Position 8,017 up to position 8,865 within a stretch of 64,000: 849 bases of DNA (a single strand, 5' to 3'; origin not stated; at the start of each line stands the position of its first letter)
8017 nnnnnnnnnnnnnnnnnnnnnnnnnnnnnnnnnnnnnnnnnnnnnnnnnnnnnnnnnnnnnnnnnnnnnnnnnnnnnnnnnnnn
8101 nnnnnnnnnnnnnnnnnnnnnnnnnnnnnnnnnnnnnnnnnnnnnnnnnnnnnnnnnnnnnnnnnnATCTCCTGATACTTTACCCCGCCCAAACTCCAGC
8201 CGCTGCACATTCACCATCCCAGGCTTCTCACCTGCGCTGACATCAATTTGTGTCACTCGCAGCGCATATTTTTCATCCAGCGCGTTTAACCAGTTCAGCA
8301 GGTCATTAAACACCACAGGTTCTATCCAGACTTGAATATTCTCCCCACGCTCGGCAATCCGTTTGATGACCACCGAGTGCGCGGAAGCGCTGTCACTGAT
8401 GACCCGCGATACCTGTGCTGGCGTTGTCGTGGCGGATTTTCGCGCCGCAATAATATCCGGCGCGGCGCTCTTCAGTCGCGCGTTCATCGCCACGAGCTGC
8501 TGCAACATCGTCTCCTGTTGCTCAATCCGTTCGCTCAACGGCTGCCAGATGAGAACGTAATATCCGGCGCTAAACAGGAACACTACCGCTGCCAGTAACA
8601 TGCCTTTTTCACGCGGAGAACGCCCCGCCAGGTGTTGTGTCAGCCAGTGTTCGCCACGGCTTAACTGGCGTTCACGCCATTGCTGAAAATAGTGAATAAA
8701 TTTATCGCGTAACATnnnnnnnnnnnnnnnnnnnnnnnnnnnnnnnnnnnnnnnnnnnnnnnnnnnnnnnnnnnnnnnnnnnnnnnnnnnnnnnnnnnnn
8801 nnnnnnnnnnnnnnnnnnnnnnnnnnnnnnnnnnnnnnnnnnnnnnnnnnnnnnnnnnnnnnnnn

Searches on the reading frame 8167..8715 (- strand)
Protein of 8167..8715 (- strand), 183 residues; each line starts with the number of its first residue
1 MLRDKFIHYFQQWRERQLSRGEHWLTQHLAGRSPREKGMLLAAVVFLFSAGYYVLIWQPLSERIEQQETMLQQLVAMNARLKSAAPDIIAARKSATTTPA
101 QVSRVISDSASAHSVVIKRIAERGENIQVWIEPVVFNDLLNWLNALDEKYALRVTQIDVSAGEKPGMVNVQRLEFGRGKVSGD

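Call 28: find_related_loci(query=window:8167-8715:-, collection=genome_contigs, flank=2500)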
Query window:8167-8715:- (183 aa) in genome_contigs; peptide patterns used: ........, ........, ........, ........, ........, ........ (x = any residue, [..] = any of these).
46 stretches matched a pattern; 4 encode a relative of the query (tblastn E <= 1e-3); 4 distinct loci.
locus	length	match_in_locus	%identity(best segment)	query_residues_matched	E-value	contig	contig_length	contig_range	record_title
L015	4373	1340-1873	96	1-178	5e-116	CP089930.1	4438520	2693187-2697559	Escherichia coli strain E69 chromosome, complete genome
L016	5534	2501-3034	95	1-178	2e-115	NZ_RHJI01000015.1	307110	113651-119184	Escherichia sp. E1V33 1V33_15_consensus, whole genome shotgun sequence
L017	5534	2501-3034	95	1-178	4e-114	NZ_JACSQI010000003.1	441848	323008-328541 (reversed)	Escherichia whittamii strain Sa2BVA5 NODE_3_length_441848_cov_9.028465, whole genome shotgun sequence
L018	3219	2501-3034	90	1-178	2e-110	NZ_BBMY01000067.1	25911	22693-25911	Escherichia albertii NBRC 107761 = DSM 17582 strain NBRC 107761, whole genome shotgun sequence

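Call 58: search_protein_families(library=pfam, proteins=[window:8167-8715:-])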
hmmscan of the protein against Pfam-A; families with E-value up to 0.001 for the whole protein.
window:8167-8715:- (183 aa): 1 family
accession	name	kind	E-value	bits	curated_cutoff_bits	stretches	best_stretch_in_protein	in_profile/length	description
PF04612.17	T2SSM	-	3.5e-46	157.8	27.8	1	24-177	3-159/160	Type II secretion system (T2SS), protein M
